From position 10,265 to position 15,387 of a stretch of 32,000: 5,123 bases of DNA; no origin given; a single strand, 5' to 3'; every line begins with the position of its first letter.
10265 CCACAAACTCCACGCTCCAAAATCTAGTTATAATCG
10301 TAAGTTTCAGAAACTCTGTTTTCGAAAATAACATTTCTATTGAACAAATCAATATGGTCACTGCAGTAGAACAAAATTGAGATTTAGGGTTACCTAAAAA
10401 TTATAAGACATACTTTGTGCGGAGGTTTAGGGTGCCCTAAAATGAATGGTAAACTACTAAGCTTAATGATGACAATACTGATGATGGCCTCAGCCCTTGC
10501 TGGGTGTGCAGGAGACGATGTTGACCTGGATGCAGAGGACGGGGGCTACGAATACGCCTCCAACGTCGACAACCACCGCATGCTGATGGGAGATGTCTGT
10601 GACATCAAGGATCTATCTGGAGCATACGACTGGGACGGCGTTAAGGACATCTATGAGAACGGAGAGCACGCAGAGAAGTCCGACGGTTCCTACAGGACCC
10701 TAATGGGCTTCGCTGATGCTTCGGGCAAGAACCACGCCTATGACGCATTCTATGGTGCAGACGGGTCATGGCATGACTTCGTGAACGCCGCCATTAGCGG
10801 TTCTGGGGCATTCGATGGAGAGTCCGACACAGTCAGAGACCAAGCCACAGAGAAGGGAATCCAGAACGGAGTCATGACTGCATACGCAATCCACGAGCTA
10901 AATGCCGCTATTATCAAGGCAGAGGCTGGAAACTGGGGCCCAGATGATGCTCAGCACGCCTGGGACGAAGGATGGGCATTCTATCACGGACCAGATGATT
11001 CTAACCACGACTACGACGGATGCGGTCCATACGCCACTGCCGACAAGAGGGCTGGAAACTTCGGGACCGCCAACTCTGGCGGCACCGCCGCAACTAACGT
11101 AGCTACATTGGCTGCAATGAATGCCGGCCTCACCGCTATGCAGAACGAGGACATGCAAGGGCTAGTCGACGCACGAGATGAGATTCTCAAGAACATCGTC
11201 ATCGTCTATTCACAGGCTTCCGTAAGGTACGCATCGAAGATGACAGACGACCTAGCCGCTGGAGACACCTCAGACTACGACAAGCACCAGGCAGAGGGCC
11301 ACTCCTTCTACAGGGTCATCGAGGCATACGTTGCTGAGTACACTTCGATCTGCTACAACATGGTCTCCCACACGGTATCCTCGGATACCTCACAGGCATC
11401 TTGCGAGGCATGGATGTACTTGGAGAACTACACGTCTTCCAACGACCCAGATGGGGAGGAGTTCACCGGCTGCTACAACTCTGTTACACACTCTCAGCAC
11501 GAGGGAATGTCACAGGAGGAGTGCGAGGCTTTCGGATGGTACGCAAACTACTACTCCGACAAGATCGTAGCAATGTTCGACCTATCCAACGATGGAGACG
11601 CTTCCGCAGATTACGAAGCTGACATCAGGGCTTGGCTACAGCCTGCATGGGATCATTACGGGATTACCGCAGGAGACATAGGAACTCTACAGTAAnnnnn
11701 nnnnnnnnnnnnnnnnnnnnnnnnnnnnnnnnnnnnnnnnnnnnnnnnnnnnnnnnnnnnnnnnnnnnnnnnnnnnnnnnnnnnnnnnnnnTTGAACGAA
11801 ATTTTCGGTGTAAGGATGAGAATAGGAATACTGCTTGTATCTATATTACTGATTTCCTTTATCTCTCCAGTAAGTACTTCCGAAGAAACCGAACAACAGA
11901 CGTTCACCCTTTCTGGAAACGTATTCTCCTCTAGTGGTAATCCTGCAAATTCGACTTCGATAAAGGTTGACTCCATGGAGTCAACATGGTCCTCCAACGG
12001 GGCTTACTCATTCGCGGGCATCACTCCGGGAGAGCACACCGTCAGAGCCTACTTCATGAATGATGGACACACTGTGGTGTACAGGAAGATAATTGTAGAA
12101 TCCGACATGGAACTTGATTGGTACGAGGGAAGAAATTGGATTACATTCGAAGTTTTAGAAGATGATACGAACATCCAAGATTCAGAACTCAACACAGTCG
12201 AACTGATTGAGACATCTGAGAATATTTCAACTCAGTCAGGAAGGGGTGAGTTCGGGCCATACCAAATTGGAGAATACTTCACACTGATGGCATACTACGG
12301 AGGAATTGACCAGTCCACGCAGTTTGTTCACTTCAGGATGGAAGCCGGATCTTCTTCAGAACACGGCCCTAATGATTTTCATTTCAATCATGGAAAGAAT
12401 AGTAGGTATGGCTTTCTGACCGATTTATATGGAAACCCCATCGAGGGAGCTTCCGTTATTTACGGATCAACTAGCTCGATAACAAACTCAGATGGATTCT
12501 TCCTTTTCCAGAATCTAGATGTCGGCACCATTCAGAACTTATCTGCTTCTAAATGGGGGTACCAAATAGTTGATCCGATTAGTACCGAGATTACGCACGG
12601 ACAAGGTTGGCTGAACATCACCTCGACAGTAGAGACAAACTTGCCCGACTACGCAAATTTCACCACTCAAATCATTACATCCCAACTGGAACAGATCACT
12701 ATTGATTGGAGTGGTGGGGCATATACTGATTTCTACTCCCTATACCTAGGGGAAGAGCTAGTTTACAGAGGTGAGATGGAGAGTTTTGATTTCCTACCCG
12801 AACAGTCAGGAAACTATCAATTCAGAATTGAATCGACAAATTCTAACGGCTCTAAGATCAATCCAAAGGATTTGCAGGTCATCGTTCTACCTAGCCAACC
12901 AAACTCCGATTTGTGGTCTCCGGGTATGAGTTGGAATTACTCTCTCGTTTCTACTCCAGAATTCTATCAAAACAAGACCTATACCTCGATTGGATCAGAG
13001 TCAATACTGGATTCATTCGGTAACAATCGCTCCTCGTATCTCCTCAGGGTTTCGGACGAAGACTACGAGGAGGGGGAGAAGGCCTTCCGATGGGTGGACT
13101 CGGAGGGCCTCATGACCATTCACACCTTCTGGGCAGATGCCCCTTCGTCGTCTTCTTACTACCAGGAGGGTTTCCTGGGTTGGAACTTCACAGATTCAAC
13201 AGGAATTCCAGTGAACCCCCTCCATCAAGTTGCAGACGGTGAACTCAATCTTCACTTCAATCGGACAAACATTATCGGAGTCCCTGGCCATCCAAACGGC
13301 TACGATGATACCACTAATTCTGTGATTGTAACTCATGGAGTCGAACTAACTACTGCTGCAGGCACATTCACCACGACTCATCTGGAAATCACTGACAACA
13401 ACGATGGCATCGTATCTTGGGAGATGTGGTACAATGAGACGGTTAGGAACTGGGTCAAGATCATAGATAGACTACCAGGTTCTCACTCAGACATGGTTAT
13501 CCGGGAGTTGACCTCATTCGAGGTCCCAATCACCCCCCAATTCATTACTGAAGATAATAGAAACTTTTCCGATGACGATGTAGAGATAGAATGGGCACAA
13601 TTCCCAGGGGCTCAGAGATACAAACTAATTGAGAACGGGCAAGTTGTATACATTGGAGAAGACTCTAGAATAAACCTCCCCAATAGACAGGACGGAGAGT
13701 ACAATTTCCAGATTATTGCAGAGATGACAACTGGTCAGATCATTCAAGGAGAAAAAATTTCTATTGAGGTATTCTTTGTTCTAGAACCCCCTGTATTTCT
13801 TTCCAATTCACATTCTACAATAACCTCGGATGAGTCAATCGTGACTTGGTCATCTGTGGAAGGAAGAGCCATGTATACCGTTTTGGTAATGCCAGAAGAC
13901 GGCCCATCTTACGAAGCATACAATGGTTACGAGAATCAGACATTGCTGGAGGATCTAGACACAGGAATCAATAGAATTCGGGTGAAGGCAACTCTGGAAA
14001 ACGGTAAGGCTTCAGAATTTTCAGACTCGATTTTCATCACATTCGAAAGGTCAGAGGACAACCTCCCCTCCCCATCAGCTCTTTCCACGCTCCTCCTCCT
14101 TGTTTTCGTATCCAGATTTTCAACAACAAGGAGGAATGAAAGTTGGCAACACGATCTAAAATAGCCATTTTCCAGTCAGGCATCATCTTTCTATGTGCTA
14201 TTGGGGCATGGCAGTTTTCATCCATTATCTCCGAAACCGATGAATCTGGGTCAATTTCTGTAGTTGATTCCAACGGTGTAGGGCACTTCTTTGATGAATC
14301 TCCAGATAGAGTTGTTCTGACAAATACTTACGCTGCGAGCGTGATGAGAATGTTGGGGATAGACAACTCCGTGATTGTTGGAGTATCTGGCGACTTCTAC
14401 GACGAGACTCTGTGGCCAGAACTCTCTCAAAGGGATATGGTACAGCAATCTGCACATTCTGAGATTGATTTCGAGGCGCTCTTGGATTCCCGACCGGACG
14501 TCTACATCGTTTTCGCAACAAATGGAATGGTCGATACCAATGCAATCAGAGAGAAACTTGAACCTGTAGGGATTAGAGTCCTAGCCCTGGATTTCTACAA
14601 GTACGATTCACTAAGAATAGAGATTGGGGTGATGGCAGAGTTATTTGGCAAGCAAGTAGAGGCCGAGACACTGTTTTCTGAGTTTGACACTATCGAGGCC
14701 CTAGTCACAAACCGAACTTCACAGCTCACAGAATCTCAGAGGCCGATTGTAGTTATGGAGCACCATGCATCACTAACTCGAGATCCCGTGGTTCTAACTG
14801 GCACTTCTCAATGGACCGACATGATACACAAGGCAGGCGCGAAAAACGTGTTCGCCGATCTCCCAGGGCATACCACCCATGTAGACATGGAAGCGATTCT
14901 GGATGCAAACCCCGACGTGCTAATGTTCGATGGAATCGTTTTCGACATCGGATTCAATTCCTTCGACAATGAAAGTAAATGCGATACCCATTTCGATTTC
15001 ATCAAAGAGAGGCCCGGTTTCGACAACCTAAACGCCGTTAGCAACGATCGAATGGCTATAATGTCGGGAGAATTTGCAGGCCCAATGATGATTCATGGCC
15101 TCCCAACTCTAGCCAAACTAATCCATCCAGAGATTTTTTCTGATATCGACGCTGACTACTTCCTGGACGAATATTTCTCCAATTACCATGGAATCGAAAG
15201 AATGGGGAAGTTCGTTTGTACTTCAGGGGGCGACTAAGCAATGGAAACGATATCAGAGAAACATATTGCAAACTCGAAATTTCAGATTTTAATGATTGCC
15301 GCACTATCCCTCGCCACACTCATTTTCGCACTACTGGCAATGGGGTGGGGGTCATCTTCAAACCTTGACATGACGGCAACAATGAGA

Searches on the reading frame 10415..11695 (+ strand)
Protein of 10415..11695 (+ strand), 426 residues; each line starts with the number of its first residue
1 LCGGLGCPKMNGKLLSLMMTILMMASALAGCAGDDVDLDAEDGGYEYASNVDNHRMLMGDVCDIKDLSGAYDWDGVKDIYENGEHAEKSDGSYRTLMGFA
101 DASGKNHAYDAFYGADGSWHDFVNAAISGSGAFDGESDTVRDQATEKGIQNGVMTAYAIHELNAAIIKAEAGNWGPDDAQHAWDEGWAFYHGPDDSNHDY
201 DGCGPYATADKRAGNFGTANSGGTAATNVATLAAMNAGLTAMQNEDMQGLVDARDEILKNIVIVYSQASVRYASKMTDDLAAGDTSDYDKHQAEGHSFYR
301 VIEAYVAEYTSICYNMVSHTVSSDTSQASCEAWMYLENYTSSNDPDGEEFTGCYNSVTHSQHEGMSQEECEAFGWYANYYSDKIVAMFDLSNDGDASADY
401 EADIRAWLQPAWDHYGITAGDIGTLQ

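Call 7: search_protein_families(library=pfam, proteins=[window:10415-11695:+])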
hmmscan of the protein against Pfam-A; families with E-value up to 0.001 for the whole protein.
window:10415-11695:+ (426 aa): 1 family
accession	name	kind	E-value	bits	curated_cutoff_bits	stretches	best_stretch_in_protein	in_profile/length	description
PF07692.16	Fea1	-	9.7e-19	68.1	25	1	25-276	9-255/359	Low iron-inducible periplasmic protein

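Call 8: search_protein_families(library=ncbifam, proteins=[window:10415-11695:+])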
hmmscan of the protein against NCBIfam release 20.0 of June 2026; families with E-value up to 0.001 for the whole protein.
window:10415-11695:+ (426 aa): 1 family
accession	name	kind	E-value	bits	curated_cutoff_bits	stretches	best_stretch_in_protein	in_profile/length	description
NF038033.1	FEA1_rel_lipo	equivalog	5.7e-110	367.8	250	2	25-310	78-361/406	FEA1-related lipoprotein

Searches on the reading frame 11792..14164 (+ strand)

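Call 7: search_protein_families(library=pfam, proteins=[window:11792-14164:+])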
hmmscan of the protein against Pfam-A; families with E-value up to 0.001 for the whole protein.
window:11792-14164:+ (790 aa): 4 families
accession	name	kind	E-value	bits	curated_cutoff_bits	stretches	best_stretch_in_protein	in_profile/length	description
PF13620.12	CarboxypepD_reg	-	7.2e-11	42.7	32.3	2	207-269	4-71/82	Carboxypeptidase regulatory-like domain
PF07495.19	Y_Y_Y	-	2e-06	28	26.6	0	319-365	17-64/65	Y_Y_Y domain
PF13715.12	CarbopepD_reg_2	-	9.6e-06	26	32.2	0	214-259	11-57/88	CarboxypepD_reg-like domain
PF08329.16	ChitinaseA_N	-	0.00052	20.1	21.2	0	299-361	37-105/133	Chitinase A, N-terminal domain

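Call 8: search_protein_families(library=ncbifam, proteins=[window:11792-14164:+])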
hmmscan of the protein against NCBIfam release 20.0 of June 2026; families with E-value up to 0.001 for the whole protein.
window:11792-14164:+ (790 aa): 0 families

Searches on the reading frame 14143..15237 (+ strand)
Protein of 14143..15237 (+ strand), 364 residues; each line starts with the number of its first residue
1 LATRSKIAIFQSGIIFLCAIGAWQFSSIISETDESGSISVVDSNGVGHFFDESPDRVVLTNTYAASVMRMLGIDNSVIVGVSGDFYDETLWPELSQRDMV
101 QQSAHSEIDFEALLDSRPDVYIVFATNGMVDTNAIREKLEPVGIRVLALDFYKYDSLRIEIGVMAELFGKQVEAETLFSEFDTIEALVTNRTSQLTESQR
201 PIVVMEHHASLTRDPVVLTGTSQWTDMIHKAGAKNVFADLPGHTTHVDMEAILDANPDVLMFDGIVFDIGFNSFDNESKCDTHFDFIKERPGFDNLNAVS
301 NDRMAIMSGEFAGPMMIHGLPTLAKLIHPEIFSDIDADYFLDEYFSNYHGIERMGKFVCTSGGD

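Call 11: search_protein_families(library=pfam, proteins=[window:14143-15237:+])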
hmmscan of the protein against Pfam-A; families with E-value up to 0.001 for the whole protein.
window:14143-15237:+ (364 aa): 1 family
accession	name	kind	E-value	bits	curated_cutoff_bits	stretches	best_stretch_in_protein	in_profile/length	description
PF01497.23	Peripla_BP_2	-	6.2e-28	98.2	27.5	1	59-306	4-230/235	Periplasmic binding protein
